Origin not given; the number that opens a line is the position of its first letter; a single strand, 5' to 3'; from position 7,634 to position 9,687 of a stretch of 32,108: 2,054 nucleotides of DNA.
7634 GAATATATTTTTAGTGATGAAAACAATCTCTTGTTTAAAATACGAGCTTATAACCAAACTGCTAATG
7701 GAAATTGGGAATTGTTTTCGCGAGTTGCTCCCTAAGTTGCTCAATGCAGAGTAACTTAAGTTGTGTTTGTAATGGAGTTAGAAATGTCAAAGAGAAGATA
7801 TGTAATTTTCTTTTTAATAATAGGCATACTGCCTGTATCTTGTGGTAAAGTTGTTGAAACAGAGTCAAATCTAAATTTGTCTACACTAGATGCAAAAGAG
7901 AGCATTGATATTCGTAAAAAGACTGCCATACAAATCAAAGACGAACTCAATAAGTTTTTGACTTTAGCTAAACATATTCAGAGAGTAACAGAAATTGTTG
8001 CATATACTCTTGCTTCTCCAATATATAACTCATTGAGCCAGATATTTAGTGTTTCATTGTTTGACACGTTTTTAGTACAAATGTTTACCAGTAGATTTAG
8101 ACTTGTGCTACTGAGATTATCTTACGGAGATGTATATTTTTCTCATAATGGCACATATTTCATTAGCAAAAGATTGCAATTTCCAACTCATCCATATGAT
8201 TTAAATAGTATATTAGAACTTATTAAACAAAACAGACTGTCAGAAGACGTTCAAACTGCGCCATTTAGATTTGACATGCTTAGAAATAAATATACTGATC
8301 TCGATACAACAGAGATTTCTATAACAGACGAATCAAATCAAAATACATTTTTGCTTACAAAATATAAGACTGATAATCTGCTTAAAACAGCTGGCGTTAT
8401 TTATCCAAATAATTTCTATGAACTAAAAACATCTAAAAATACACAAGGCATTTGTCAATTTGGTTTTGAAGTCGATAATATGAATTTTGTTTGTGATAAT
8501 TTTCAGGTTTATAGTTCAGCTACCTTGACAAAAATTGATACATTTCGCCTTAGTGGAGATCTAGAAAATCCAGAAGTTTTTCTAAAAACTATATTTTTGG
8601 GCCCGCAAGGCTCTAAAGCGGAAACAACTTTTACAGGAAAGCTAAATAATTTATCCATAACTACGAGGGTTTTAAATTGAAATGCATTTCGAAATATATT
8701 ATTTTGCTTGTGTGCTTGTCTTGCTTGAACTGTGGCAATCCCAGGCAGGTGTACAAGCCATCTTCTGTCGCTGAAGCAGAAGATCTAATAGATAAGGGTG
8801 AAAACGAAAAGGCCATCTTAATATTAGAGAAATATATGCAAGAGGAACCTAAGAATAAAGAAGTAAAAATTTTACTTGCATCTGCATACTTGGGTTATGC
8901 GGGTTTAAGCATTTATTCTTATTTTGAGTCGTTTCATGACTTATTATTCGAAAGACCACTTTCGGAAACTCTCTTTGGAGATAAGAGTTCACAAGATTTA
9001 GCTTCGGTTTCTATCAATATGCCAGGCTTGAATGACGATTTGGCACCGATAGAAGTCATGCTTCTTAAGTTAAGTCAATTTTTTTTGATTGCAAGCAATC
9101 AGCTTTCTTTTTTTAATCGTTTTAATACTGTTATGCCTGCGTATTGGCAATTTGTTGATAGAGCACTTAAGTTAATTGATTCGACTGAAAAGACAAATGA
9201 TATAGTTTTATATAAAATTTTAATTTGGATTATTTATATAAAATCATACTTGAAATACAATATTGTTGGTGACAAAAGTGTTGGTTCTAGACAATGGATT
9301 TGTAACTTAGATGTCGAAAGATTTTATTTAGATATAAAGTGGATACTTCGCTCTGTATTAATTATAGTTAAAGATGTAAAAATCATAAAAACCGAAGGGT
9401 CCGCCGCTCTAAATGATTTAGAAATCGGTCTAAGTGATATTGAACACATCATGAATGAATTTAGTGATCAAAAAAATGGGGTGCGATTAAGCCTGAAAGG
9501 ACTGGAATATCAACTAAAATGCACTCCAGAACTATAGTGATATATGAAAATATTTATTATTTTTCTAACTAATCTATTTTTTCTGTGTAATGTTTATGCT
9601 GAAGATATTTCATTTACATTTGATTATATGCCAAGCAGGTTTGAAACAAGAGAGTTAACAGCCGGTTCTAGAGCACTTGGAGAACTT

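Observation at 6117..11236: Seven-gene operon of exclusively exported proteins with no recognisable family: candidate novel envelope system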

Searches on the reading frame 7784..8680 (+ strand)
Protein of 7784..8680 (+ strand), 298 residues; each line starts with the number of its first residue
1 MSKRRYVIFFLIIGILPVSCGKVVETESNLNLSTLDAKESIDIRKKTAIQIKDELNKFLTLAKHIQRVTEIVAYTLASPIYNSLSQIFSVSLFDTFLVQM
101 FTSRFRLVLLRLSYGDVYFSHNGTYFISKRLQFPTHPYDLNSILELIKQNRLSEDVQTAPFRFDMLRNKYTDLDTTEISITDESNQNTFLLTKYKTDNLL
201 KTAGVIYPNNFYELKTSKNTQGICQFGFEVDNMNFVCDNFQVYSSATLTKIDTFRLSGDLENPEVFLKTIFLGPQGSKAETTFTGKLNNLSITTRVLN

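Call 3: search_protein_families(library=pfam, proteins=[window:7784-8680:+], max_evalue=1)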
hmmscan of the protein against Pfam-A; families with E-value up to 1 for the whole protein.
window:7784-8680:+ (298 aa): 1 family
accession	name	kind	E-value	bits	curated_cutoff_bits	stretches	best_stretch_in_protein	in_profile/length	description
PF16349.10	DUF4978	-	0.064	13.4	29.3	1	40-82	55-97/172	Domain of unknown function (DUF4978)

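Call 4: search_protein_families(library=ncbifam, proteins=[window:7784-8680:+], max_evalue=1)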
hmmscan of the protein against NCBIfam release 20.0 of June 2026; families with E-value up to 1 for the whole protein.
window:7784-8680:+ (298 aa): 0 families

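Call 36: search_solved_structures(query=A5, max_evalue=1)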
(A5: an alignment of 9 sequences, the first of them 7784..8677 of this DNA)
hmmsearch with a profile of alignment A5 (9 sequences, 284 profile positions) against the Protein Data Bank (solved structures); distinct sequences matched with E-value up to 1: 7.
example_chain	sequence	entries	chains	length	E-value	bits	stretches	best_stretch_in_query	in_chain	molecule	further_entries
2jua_A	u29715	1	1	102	0.0054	19.2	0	61-107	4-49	de novo protein S836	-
8rz0_A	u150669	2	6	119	0.17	14.2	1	29-111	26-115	RH5-34EM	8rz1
6dm9_B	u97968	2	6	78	0.2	14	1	64-110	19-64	DHD15_extended_B | DHD15_closed_B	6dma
5j97_A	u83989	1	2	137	0.24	13.8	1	91-179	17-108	Caprin-2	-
6xy1_A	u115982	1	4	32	0.35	13.3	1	54-82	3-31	4-KE-4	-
1p68_A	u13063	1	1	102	0.36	13.2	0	61-107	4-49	De novo designed protein S-824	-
7qwa_A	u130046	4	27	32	0.96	11.8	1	55-81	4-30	CC-Type2-(UgUe)4 | CC-Type2-(Ue)4 | CC-Type2-(Ug)4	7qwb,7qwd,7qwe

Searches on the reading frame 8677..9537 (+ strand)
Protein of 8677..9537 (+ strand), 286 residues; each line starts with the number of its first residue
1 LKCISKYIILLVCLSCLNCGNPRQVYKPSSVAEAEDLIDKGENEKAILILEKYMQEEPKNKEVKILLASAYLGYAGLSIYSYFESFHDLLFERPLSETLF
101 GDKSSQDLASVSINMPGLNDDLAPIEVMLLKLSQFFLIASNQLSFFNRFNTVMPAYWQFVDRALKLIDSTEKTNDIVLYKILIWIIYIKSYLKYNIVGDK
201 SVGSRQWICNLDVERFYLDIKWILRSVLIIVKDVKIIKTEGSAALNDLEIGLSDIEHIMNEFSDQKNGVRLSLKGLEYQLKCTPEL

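Call 3: search_protein_families(library=pfam, proteins=[window:8677-9537:+], max_evalue=1)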
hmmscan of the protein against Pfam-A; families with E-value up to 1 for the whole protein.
window:8677-9537:+ (286 aa): 5 families
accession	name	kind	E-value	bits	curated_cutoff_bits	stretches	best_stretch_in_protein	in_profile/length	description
PF14559.12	TPR_19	-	0.00019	22.2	25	1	37-72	1-36/68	Tetratricopeptide repeat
PF25058.1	ARM_TT21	-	0.07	13.5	27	1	31-74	98-141/155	Tetratricopeptide repeat protein 21 ARM repeat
PF14863.12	Alkyl_sulf_dimr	-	0.08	13.8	26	1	31-72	73-114/139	Alkyl sulfatase dimerisation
PF09797.15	NatB_MDM20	-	0.088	12.2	27.6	1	45-72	208-235/379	N-acetyltransferase B complex (NatB) non catalytic subunit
PF13428.12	TPR_14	-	0.27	12.5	23.5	1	34-69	8-43/44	Tetratricopeptide repeat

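Call 4: search_protein_families(library=ncbifam, proteins=[window:8677-9537:+], max_evalue=1)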
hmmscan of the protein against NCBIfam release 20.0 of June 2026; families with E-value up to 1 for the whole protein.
window:8677-9537:+ (286 aa): 2 families
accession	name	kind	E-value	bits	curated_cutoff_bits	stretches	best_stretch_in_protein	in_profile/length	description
TIGR02917.1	PEP_TPR_lipo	equivalog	0.0016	16.4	312.2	1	9-72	5-67/899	XrtA/PEP-CTERM system TPR-repeat protein PrsT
NF040959.1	MamA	equivalog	0.055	12.9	200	1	35-72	45-82/204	magnetosome protein MamA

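Call 35: search_solved_structures(query=A4, max_evalue=1)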
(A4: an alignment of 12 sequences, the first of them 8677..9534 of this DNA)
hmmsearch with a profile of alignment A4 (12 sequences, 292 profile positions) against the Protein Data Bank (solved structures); distinct sequences matched with E-value up to 1: 9.
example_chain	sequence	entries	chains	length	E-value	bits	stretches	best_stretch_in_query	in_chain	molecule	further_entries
7e1t_C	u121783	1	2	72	0.18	14.1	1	215-270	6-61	Isoform 2 of Nuclear distribution protein nudE homolog 1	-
7wxz_A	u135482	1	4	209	0.23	13.8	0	219-272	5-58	Spike protein S2'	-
5yl9_A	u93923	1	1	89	0.37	13.1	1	219-289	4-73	Spike glycoprotein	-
5zuv_A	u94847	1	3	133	0.52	12.6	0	219-289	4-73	Spike glycoprotein,Spike glycoprotein,inhibitor EK1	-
5zvm_A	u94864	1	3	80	0.53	12.6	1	217-272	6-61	Spike glycoprotein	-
6e6a_B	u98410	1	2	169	0.6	12.4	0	215-284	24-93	Inclusion membrane protein A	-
2jua_A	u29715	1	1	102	0.75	12.1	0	223-265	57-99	de novo protein S836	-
6e7e_A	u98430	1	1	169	0.86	11.9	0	215-284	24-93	Inclusion membrane protein A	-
1p68_A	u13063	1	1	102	0.86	11.9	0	220-289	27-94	De novo designed protein S-824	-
